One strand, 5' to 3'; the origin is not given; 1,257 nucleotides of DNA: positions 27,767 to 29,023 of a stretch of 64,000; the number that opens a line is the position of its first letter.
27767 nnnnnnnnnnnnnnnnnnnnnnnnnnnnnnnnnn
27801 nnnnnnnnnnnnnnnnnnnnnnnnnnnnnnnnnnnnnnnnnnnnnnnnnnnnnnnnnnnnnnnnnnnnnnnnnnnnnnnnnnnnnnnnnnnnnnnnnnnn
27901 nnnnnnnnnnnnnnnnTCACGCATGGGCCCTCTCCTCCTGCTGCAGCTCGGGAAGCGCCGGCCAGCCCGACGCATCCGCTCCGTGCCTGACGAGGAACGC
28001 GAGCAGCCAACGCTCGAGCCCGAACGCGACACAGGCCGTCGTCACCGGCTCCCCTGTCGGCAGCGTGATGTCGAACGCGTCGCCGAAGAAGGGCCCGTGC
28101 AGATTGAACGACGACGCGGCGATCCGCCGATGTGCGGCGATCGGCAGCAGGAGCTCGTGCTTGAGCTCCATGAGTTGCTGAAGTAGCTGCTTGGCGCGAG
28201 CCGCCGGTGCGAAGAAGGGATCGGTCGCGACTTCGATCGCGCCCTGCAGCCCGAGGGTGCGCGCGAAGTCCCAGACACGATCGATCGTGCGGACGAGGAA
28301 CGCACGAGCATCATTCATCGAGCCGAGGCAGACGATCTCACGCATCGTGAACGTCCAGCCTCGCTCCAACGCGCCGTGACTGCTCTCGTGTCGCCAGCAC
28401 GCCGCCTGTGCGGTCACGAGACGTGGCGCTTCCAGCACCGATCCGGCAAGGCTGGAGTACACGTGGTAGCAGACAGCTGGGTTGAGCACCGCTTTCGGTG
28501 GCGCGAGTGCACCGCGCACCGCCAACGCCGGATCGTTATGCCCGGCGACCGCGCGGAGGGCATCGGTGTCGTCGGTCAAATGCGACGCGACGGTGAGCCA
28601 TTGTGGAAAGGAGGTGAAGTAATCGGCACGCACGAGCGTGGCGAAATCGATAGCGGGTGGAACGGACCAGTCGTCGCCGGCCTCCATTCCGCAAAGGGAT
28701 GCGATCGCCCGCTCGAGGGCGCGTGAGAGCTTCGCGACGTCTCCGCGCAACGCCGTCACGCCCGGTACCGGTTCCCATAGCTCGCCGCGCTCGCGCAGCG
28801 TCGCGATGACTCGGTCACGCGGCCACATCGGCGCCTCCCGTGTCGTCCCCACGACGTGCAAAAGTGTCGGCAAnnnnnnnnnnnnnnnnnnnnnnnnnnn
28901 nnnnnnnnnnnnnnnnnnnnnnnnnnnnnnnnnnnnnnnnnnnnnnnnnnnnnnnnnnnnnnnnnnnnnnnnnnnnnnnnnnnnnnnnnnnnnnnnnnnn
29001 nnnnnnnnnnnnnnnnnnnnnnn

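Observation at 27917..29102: SerRS-like amino acid:[carrier protein] ligase paired with its own carrier protein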

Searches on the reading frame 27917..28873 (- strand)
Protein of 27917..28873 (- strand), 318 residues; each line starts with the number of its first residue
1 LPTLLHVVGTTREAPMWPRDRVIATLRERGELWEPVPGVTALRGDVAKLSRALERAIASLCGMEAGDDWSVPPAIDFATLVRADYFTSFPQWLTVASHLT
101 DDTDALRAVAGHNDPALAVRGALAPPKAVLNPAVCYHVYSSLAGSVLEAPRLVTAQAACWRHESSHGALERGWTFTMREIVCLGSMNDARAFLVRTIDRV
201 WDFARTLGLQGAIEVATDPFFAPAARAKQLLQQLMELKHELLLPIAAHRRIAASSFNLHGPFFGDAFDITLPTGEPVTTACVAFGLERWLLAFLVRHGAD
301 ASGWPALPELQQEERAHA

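Call 4: search_protein_families(library=pfam, proteins=[window:27917-28873:-], max_evalue=0.01)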
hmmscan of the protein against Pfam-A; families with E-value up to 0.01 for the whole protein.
window:27917-28873:- (318 aa): 0 families

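Call 5: search_protein_families(library=ncbifam, proteins=[window:27917-28873:-], max_evalue=0.01)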
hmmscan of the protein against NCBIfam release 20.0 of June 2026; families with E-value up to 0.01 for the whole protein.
window:27917-28873:- (318 aa): 3 families
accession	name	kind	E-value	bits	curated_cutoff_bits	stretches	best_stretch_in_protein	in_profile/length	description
NF005479.0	PRK07080.1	equivalog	8.6e-52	176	357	1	37-306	38-309/318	amino acid--[acyl-carrier-protein] ligase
NF002120.0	PRK00960.1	equivalog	3.2e-20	72.2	611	1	118-306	301-499/518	serine--tRNA ligase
TIGR00415.1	serS_MJ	equivalog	1.1e-14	53.8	489.55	1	121-307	302-497/518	serine--tRNA ligase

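Call 6: search_solved_structures(query=window:27917-28828:-, max_evalue=0.01, show_alignments=3)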
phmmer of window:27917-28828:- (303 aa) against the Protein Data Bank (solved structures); distinct sequences matched with E-value up to 0.01: 4.
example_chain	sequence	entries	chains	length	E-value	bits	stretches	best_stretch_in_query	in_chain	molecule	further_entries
3mey_A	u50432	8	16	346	1.5e-38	136.3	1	38-291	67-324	Bll0957 protein | Amino acid--[acyl-carrier-protein] ligase 1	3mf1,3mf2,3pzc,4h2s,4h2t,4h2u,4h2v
4h2w_A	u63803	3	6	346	2.5e-37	132.3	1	38-291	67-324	Amino acid--[acyl-carrier-protein] ligase 1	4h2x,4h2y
3w3s_A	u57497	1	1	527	2.3e-13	53.6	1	103-293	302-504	Type-2 serine--tRNA ligase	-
2cim_A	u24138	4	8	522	9.8e-06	28.6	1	97-291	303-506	SERYL-TRNA SYNTHETASE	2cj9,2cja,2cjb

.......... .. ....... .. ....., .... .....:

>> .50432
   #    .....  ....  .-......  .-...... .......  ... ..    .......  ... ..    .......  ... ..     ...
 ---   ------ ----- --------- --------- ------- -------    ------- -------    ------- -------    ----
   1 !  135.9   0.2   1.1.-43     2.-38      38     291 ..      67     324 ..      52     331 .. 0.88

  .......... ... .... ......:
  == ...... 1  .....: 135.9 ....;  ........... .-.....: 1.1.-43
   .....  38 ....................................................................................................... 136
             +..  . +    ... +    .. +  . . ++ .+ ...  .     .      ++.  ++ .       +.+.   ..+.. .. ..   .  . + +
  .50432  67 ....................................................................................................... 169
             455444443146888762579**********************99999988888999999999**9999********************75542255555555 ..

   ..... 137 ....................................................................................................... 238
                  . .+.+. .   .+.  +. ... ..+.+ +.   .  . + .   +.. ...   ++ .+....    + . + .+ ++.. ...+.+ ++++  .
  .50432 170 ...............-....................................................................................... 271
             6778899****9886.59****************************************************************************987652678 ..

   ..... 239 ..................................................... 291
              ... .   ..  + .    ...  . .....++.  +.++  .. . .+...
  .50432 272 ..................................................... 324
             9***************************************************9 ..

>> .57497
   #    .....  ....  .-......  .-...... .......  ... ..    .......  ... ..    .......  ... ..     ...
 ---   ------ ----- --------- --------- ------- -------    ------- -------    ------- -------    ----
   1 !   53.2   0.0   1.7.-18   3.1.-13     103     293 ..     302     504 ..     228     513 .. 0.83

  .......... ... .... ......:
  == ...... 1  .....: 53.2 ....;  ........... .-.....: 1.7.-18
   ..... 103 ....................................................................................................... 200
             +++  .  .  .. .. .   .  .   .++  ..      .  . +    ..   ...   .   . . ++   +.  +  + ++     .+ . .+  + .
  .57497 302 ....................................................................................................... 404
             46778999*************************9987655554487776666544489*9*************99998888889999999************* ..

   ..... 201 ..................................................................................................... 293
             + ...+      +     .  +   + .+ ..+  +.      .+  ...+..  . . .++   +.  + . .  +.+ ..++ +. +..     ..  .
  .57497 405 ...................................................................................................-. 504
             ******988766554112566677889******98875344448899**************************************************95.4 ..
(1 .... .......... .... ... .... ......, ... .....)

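Call 12: find_homologous_proteins(query=window:27917-28828:-, max_evalue=0.00001)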
Query window:27917-28828:- (303 aa): 1407 proteins with E <= 0.00001 among 8000 candidates; the best 120 are listed.
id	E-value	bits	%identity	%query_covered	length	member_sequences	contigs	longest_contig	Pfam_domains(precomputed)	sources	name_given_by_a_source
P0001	3.8e-194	662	97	100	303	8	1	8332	-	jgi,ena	-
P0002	6.7e-176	602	88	98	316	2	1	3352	-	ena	-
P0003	2.3e-164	564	85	96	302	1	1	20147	-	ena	-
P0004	5.0e-161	553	81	98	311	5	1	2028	-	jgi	jgi:seryl-tRNA synthetase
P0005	1.5e-158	545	81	97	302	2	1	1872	-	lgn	-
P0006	1.9e-158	545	81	97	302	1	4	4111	-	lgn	-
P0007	1.5e-157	542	80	97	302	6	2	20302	-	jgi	-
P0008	1.6e-156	539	80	97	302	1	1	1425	-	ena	-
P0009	7.8e-145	500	74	97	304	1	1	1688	-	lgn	-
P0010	2.7e-131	456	68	98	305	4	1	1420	-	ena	-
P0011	2.5e-130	453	69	97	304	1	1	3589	-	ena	-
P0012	5.8e-130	451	69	97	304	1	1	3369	-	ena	-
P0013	6.4e-130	451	68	98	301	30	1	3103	-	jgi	-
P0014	9.4e-130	451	69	97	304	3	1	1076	-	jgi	jgi:seryl-tRNA synthetase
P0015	3.5e-129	449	68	99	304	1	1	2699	-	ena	-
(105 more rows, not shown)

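Call 14: find_related_loci(query=window:27917-28828:-, collection=genome_contigs, flank=10000)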
Query window:27917-28828:- (303 aa) in genome_contigs; peptide patterns used: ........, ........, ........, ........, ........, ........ (x = any residue, [..] = any of these).
139 stretches matched a pattern; 5 encode a relative of the query (tblastn E <= 1e-3); 5 distinct loci.
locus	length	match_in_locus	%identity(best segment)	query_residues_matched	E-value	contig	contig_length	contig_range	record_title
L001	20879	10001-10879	56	1-292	3e-99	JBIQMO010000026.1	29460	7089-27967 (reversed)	MAG: Gemmatimonas aurantiaca isolate mag.37h NODE_424_length_29460, whole genome shotgun sequence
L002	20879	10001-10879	53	1-292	4e-99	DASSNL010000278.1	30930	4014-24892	MAG TPA_asm: Gemmatimonadaceae bacterium isolate SMAG_U1224 k141_722638, whole genome shotgun sequence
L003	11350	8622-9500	54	1-292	7e-97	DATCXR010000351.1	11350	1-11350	MAG TPA_asm: Gemmatimonadaceae bacterium isolate SMAG_U7444 k141_836107, whole genome shotgun sequence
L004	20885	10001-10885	52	1-294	4e-89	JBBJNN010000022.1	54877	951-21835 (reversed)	MAG: Gemmatimonadaceae bacterium isolate RUP_SRG_05 MBC-RUP_F0-S0_233, whole genome shotgun sequence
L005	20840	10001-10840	38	8-292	6e-43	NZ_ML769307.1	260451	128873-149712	Catellatospora vulcania strain NEAU-JM1 Scaffold13, whole genome shotgun sequence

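Call 18: search_protein_families(library=pfam, proteins=[L005:4975-7860:-, L005:7905-8885:+, L005:8492-9763:+, L005:9753-9995:+, L005:9992-10873:+, L005:9943-11913:+, L005:11897-13018:+, L005:12799-14055:+, L005:14169-15578:-, L005:15575-18214:-], max_evalue=0.01)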
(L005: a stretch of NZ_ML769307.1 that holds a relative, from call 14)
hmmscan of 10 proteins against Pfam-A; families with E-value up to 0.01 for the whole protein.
L005:4975-7860:- (961 aa): 0 families

L005:7905-8885:+ (326 aa): 2 families
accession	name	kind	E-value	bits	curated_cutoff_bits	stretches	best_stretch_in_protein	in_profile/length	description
PF08541.16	ACP_syn_III_C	-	1.8e-13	50.9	26.6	1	236-323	3-89/90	3-Oxoacyl-[acyl-carrier-protein (ACP)] synthase III C terminal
PF08545.16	ACP_syn_III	-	3.3e-08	33.7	24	1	134-208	4-80/80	3-Oxoacyl-[acyl-carrier-protein (ACP)] synthase III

L005:8492-9763:+ (423 aa): 1 family
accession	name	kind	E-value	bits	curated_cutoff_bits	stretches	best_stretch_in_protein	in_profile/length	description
PF11583.14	AurF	-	2.2e-40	139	29.6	1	140-413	3-282/282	P-aminobenzoate N-oxygenase AurF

L005:9753-9995:+ (80 aa): 0 families

L005:9992-10873:+ (293 aa): 1 family
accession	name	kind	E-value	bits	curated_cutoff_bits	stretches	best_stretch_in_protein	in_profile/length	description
PF00587.30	tRNA-synt_2b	-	0.0037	17.8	29.3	0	110-176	12-82/179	tRNA synthetase class II core domain (G, H, P, S and T)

L005:9943-11913:+ (656 aa): 4 families
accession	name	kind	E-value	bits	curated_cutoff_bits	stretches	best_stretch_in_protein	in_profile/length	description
PF07993.18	NAD_binding_4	-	8.3e-24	84.6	20.1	1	378-529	87-257/258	Male sterility protein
PF01370.27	Epimerase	-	7.2e-13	48.9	20.9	1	313-484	2-176/240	NAD dependent epimerase/dehydratase family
PF01073.25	3Beta_HSD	-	1.1e-10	41.5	22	1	313-466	1-159/280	3-beta hydroxysteroid dehydrogenase/isomerase family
PF04321.23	RmlD_sub_bind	-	2.8e-06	27.1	27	1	310-483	1-154/287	RmlD substrate binding domain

L005:11897-13018:+ (373 aa): 1 family
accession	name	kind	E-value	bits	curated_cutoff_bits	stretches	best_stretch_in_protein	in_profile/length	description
PF11899.13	DUF3419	-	1.1e-45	156.9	28.2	1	24-360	8-374/385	Protein of unknown function (DUF3419)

L005:12799-14055:+ (418 aa): 3 families
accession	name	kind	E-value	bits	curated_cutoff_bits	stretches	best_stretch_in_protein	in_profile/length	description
PF00583.31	Acetyltransf_1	-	4.6e-06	27.3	20.7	1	126-183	39-91/116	Acetyltransferase (GNAT) family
PF13508.13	Acetyltransf_7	-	0.00023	21.9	27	1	124-182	7-59/84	Acetyltransferase (GNAT) domain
PF13527.13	Acetyltransf_9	-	0.00034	21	25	1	110-174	32-95/127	Acetyltransferase (GNAT) domain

L005:14169-15578:- (469 aa): 2 families
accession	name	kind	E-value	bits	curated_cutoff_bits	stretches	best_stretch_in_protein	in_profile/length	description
PF01083.28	Cutinase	-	5.8e-20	72.4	25.9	1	39-225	2-146/173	Cutinase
PF01471.23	PG_binding_1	-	8.3e-16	58.4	23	1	413-465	6-57/57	Putative peptidoglycan binding domain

L005:15575-18214:- (879 aa): 0 families

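Call 35: find_homologous_proteins(query=L005:9992-10873:+, max_evalue=1e-10)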
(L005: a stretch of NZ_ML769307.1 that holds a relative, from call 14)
Query L005:9992-10873:+ (293 aa): 641 proteins with E <= 1e-10 among 8000 candidates; the best 120 are listed.
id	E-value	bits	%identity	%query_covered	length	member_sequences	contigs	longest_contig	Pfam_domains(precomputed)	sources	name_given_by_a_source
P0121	1.1e-194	664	100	100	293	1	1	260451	-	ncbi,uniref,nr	ncbi:class-II aminoacyl-tRNA synthetase family protein [Catellatospora vulcania]|uniref:hypothetical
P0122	4.9e-165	567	85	100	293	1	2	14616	-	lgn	-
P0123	3.8e-158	544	82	99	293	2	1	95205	-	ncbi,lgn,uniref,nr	ncbi:hypothetical protein [Catellatospora tritici]|uniref:hypothetical protein n=1 Tax=Catellatospor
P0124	3.8e-158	544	83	100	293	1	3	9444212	-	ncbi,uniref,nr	ncbi:hypothetical protein ACFQZ4_48770 [Catellatospora coxensis]|uniref:Aminoacyl-transfer RNA synth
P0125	7.3e-158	543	82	100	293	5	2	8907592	-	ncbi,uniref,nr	ncbi:hypothetical protein [Catellatospora citrea]|uniref:tRNA synthetase class II (G, H, P, S and T)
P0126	2.3e-157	541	82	100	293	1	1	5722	-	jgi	jgi:hypothetical protein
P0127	2.9e-155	535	82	97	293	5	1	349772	-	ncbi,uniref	ncbi:hypothetical protein AB0B66_13780 [Catellatospora sp. NPDC049111]|uniref:hypothetical protein n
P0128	2.5e-154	531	82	97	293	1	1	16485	-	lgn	-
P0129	1.7e-153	529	80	99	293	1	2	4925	-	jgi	jgi:hypothetical protein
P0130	3.4e-153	528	80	99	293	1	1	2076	-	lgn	-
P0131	8.4e-150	517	79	100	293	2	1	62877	-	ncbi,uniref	ncbi:hypothetical protein [Catellatospora methionotrophica]|uniref:hypothetical protein n=1 Tax=Cate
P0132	2.5e-138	479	74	100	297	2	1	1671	-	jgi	-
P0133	2.7e-136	472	72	99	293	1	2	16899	-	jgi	jgi:hypothetical protein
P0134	3.5e-136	472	73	99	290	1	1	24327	-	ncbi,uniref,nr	ncbi:hypothetical protein [Allorhizocola rhizosphaerae]|uniref:hypothetical protein n=1 Tax=Allorhiz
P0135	9.7e-136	470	74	99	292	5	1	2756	-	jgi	-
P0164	7.1e-111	389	61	99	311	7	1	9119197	-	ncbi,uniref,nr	ncbi:hypothetical protein [Streptomyces sp. RKAG293]|uniref:hypothetical protein n=1 Tax=Streptomyce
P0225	1.2e-103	365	58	96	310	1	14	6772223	PF00587.31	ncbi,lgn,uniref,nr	ncbi:hypothetical protein [Mycobacterium riyadhense]|uniref:Aminoacyl-transfer RNA synthetases class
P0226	1.9e-103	364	61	96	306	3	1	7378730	PF00587.31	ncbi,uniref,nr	ncbi:aminoacyl--tRNA ligase-related protein [Thermomonospora cellulosilytica]|uniref:Seryl-tRNA synt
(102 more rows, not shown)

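Call 36: find_encoding_contigs(protein=P0225, flank=10000, max_places=1)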
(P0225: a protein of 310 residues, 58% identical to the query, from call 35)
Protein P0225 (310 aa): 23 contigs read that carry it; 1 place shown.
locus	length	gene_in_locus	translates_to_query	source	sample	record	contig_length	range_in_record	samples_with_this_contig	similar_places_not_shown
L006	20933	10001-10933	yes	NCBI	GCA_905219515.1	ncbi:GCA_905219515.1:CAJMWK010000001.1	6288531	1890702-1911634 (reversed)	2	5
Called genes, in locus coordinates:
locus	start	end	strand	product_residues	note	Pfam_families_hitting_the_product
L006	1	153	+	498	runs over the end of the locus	PF00501:AMP-binding, PF13193:AMP-binding_C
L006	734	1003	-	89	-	-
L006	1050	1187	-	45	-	-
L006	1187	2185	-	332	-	-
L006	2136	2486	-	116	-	-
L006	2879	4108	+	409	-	PF00067:p450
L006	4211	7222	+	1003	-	PF00486:Trans_reg_C (weak), PF03704:BTAD, PF13424:TPR_12 (faint), PF13191:AAA_16 (weak), PF25872:HTH_77 (weak)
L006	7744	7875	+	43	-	-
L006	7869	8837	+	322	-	PF08545:ACP_syn_III (weak), PF08541:ACP_syn_III_C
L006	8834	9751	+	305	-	PF11583:AurF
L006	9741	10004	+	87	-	-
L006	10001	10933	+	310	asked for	PF00587:tRNA-synt_2b (weak)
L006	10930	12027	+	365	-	PF01073:3Beta_HSD (weak), PF01370:Epimerase, PF02719:Polysacc_synt_2 (faint), PF07993:NAD_binding_4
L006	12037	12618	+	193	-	-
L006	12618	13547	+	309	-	PF01648:ACPS, PF00550:PP-binding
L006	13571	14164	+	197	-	PF04191:PEMT (weak)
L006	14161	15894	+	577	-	PF00501:AMP-binding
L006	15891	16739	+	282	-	PF00106:adh_short, PF08659:KR (faint), PF13460:NAD_binding_10 (weak), PF13561:adh_short_C2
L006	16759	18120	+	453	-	PF00668:Condensation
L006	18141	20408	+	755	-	PF03176:MMPL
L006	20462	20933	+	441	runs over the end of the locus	PF00067:p450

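Call 37: find_encoding_contigs(protein=P0164, flank=10000, max_places=1)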
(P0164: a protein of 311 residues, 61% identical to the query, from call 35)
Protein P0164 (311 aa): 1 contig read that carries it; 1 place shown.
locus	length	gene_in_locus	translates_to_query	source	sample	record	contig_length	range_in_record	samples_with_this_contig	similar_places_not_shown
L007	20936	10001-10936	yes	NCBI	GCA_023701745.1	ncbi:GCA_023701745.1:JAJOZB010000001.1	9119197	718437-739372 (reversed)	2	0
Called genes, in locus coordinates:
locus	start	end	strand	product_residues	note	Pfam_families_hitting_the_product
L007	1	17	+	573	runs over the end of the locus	PF00920:ILVD_EDD_N, PF24877:ILV_EDD_C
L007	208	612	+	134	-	-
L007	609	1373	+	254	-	-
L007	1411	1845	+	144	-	PF03259:Robl_LC7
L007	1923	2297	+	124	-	-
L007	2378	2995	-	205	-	-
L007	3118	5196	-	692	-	PF00041:fn3, PF00652:Ricin_B_lectin, PF14200:RicinB_lectin_2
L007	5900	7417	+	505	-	PF14361:RsbRD_N, PF17853:GGDEF_2, PF13556:HTH_30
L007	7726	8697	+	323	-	PF08545:ACP_syn_III (weak), PF08541:ACP_syn_III_C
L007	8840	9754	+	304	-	PF11583:AurF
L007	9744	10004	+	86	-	-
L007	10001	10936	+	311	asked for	-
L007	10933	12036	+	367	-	PF01073:3Beta_HSD, PF01370:Epimerase, PF07993:NAD_binding_4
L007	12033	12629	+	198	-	PF11583:AurF (weak)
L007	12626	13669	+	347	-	PF00501:AMP-binding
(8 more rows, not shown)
